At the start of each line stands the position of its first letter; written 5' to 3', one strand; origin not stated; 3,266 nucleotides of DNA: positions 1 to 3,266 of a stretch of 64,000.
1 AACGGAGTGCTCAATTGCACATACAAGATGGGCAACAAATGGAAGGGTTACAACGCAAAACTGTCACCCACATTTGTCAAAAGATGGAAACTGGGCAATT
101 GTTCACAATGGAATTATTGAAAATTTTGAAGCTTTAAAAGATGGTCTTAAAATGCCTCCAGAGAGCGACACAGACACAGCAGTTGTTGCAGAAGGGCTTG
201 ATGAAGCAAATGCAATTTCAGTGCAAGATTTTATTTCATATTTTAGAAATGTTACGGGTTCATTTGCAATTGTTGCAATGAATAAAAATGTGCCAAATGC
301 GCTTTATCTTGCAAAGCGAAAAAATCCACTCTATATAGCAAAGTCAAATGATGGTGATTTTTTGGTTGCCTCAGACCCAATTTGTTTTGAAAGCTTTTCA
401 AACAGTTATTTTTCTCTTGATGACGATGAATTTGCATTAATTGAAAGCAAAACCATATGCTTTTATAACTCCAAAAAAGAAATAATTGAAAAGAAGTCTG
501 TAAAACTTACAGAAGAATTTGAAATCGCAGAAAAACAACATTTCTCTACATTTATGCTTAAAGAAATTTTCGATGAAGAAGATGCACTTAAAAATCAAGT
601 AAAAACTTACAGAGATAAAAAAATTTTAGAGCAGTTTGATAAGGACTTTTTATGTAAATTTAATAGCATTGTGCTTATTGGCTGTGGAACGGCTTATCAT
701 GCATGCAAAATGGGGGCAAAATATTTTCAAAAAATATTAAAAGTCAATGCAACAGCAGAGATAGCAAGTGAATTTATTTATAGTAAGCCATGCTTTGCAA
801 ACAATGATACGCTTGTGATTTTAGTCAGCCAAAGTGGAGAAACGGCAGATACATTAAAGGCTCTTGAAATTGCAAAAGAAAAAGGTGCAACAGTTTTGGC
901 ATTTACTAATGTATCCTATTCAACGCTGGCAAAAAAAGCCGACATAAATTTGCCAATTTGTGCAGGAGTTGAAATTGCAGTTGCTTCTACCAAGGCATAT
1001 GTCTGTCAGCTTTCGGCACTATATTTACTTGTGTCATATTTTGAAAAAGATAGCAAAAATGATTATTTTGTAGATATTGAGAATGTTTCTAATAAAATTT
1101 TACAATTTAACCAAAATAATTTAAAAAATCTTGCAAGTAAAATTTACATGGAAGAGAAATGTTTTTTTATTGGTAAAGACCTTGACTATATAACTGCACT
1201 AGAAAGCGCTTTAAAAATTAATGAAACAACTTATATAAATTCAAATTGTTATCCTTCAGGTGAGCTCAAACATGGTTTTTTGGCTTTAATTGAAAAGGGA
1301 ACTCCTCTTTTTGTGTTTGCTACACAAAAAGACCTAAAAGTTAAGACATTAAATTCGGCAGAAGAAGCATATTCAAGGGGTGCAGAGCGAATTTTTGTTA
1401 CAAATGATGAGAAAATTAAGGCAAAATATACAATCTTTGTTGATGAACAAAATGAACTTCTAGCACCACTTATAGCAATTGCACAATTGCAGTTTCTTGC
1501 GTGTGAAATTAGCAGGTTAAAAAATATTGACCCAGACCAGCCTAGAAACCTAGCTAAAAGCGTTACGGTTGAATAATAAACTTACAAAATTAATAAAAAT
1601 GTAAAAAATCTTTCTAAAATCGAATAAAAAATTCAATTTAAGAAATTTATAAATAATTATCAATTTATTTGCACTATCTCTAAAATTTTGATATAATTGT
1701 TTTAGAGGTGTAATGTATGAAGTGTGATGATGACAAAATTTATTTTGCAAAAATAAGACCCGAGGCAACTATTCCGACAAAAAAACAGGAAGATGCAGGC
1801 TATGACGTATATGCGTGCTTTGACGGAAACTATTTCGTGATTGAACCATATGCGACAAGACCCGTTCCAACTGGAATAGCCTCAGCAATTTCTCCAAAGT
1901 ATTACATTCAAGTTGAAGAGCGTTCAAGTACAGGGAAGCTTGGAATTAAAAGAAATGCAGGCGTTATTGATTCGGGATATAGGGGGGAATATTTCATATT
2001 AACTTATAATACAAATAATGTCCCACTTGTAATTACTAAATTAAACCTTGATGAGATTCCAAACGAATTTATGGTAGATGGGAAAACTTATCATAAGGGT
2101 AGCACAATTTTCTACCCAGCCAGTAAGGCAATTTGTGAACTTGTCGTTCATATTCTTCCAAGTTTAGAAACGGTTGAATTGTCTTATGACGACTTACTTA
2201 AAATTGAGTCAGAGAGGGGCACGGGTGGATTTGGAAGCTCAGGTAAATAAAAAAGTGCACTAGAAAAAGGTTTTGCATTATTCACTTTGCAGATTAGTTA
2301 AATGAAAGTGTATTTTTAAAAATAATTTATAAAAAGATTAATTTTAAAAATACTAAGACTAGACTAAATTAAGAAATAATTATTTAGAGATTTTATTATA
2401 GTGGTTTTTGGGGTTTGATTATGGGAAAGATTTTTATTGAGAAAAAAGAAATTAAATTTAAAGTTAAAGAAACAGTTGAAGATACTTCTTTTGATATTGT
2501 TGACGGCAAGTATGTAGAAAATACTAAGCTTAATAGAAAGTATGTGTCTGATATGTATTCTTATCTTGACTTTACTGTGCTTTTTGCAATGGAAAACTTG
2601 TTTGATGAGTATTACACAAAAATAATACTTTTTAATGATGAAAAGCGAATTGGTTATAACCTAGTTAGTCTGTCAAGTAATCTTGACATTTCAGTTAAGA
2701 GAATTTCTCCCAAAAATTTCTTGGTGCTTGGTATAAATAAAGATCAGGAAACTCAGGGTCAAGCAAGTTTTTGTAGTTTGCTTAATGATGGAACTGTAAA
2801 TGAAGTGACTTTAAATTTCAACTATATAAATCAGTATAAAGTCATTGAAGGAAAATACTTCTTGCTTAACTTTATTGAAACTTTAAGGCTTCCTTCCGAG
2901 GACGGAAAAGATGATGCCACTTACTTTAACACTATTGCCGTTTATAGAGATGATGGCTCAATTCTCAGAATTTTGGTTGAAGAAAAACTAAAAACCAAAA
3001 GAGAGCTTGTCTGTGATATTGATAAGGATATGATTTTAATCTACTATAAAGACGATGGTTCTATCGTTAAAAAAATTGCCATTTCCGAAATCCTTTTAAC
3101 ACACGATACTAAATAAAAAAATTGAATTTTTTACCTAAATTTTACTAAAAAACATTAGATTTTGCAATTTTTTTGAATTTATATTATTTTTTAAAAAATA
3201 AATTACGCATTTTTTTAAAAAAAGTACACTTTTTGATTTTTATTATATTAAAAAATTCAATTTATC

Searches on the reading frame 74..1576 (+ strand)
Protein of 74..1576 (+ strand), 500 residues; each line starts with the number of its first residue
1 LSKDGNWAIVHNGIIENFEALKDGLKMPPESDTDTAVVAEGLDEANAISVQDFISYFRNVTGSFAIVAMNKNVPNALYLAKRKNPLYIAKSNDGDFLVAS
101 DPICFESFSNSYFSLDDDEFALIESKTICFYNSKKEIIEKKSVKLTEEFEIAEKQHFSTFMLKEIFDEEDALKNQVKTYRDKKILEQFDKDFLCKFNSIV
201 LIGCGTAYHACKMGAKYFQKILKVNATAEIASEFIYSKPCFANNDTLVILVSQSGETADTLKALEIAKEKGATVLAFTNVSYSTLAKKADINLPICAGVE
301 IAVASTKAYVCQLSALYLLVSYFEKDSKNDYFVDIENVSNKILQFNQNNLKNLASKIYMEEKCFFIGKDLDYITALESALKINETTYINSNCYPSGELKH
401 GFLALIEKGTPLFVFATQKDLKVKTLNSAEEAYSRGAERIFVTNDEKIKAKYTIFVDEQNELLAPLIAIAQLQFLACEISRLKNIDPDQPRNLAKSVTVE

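Call 50: search_protein_families(library=pfam, proteins=[window:74-1576:+], max_evalue=0.00001)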
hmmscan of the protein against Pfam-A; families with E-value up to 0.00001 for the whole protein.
window:74-1576:+ (500 aa): 3 families
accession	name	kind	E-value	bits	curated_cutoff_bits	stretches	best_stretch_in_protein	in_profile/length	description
PF01380.27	SIS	-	2.8e-44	150.5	25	2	195-321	4-130/131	SIS domain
PF13537.11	GATase_7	-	3.6e-10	40.3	25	1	2-103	19-119/123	Glutamine amidotransferase domain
PF13522.11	GATase_6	-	3.9e-08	33.8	27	1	2-101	34-130/130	Glutamine amidotransferase domain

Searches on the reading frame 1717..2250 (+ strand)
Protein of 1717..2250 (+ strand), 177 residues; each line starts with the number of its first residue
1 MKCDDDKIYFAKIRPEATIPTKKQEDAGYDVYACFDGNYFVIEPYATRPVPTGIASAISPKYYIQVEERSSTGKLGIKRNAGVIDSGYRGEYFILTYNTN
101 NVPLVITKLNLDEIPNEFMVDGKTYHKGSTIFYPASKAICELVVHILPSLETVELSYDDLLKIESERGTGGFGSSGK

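Call 3: search_protein_families(library=pfam, proteins=[window:1717-2250:+], max_evalue=1)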
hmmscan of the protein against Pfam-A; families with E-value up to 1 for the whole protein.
window:1717-2250:+ (177 aa): 2 families
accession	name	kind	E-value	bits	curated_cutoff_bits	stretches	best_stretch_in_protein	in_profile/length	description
PF00692.24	dUTPase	-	1.3e-14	54.5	22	1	19-108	6-92/129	dUTPase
PF22769.1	DCD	-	3.3e-06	27.7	27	1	37-107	68-140/153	dCTP deaminase-like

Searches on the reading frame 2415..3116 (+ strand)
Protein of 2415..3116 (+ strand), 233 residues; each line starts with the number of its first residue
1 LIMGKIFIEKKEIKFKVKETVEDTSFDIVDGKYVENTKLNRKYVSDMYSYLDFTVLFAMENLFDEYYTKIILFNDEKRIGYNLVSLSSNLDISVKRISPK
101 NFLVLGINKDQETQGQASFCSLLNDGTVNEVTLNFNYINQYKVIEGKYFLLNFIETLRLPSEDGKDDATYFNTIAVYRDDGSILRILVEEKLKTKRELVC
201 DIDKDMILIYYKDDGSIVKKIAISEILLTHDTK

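Call 3: search_protein_families(library=pfam, proteins=[window:2415-3116:+], max_evalue=1)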
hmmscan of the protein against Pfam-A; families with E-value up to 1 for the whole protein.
window:2415-3116:+ (233 aa): 0 families

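Call 4: search_protein_families(library=ncbifam, proteins=[window:2415-3116:+], max_evalue=1)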
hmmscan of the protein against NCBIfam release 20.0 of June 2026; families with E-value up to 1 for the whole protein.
window:2415-3116:+ (233 aa): 1 family
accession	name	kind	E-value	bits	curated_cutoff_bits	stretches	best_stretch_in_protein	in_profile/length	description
NF004076.0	PRK05581.1-4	subfamily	0.061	12.6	165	1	14-53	24-63/221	ribulose-phosphate 3-epimerase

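Call 5: search_protein_families(library=phrogs, proteins=[window:2415-3116:+], max_evalue=1)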
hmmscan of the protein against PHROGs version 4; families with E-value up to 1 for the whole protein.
window:2415-3116:+ (233 aa): 0 families

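Call 24: find_homologous_proteins(query=window:2415-3116:+, max_evalue=0.001)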
Query window:2415-3116:+ (233 aa): 212 proteins with E <= 0.001 among 441 candidates; the best 120 are listed.
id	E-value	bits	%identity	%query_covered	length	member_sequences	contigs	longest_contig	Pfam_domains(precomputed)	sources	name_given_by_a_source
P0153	2.0e-142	491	100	99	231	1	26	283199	-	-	-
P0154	9.3e-142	488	100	99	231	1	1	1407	-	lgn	-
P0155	7.2e-141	485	99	99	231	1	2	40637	-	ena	-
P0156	7.2e-133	459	92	99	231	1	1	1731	-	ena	-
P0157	2.1e-132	458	92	99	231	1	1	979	-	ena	-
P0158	1.4e-131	455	91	99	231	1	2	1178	-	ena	-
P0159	1.6e-129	448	90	99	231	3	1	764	-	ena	-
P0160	6.6e-127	440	89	98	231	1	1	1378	-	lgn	-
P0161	1.2e-126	439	88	98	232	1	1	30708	-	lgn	-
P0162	2.0e-126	438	86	99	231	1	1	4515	-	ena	-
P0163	6.0e-119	414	83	98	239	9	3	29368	-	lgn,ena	-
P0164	5.9e-118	411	82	98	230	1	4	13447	-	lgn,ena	-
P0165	1.9e-117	409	83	98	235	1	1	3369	-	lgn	-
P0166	3.6e-117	408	82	98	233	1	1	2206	-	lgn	-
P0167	7.7e-117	407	83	98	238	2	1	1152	-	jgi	-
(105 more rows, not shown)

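Call 35: predict_structure(alignment_id=A2)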
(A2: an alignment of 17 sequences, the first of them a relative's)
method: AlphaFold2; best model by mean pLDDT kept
length: 231 residues; sequences in the alignment: 17
mean_pLDDT: 68.3   pTM: 0.63
mean pLDDT of the five models: 68.3, 64.4, 62.8, 61.6, 59.5
residues with pLDDT >= 90: 38; 70-90: 75; 50-70: 70; < 50: 48
segments of 3 or more residues with pLDDT < 50: 1-19, 34-51, 58-63, 228-231
pLDDT, mean of each block of 10 residues (from residue 1): 42 44 64 46 43 48 53 55 57 68 67 72 70 82 85 80 79 88 92 89 91 93 67 31
secondary structure, 60 per line:
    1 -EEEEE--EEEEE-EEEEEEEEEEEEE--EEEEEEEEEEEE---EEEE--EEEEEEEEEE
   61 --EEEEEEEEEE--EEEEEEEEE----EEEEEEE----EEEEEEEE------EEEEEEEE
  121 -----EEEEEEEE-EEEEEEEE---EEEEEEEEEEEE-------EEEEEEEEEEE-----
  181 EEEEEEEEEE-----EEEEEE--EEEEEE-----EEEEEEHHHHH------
elements in order: E2-6 E9-13 E15-27 E30-41 E45-48 E51-60 E63-72 E75-83 E88-94 E99-106 E113-120 E126-133 E135-142 E146-157 E165-175 E181-190 E196-201 E204-209 E215-220 H221-225

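Call 40: fold_search(model_id=the predicted structure, library=pdb)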
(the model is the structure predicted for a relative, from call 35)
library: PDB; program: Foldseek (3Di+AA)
matches with E <= 10: 762; with E <= 0.001: 0
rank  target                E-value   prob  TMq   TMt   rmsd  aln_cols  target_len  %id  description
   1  9bln_U                2.0e-03  0.96  0.23  0.14  11.8       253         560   10  The structure of human Pdcd4 bound to the 40S-eIF4A-eIF3-eIF1 complex (released 2024-09-04)
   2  9e2g_2C               2.4e-03  0.75  0.21  0.10  20.8       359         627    7  Cryo-EM structure of 48 nm repeat of microtubule doublet from T. brucei flagellum (released 2025-03-12)
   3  9n73_LI               3.4e-03  1.00  0.32  0.15  16.8       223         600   12  SSU processome maturation and disassembly, State G (released 2025-10-29)
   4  9g33_UH               5.5e-03  0.99  0.31  0.16  13.6       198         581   13  Stalled 90S - Utp23-Krr1-deltaC3 (released 2025-06-18)
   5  9g33_UQ               6.4e-03  0.99  0.39  0.14  17.5       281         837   12  Stalled 90S - Utp23-Krr1-deltaC3 (released 2025-06-18)
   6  6zqd_UQ               7.5e-03  0.72  0.22  0.09  19.2       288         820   10  Cryo-EM structure of the 90S pre-ribosome from Saccharomyces cerevisiae, state Post-A1 (released 2020-09-23)
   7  9dld_C                7.9e-03  0.98  0.30  0.22  10.5       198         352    8  CryoEM structures of yeast cytoplasmic dynein in the presence of ATP and Lis1. (released 2025-05-28)
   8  4h5i_B                1.0e-02  0.97  0.29  0.21  12.1       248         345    9  Crystal Structure of the Guanine Nucleotide Exchange Factor Sec12 (P1 form) (released 2012-11-07)
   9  5ods_A                1.1e-02  0.98  0.32  0.16  10.8       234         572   12  Structure of a phosphoprotein-protein complex (released 2018-03-14)
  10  9n73_LH               1.1e-02  0.51  0.19  0.08  18.2       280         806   12  SSU processome maturation and disassembly, State G (released 2025-10-29)
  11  7u2t_A                1.2e-02  0.93  0.28  0.22   8.5       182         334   13  Influenza Neuraminidase N1-MI15-sNAp-174 (released 2022-04-20)
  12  8cuk_B                1.3e-02  0.77  0.25  0.19  17.1       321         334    9  X-ray Structure of the WD40 domain of HOPS subunit Vps11 from Yeast (released 2022-05-25)
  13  9dld_B                1.3e-02  0.72  0.20  0.15  15.4       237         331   10  CryoEM structures of yeast cytoplasmic dynein in the presence of ATP and Lis1. (released 2025-05-28)
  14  4g56_B                1.4e-02  0.38  0.18  0.16  15.5       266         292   10  Crystal Structure of full length PRMT5/MEP50 complexes from Xenopus laevis (released 2012-10-03)
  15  4h5j_A                1.5e-02  1.00  0.33  0.24   7.6       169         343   13  Crystal Structure of the Guanine Nucleotide Exchange Factor Sec12 (P64 form) (released 2012-11-07)
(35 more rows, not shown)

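Call 74: search_protein_families(library=padloc, proteins=[window:2421-3116:+], max_evalue=0.01)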
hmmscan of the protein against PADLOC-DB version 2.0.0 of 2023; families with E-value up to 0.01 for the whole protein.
window:2421-3116:+ (231 aa): 0 families
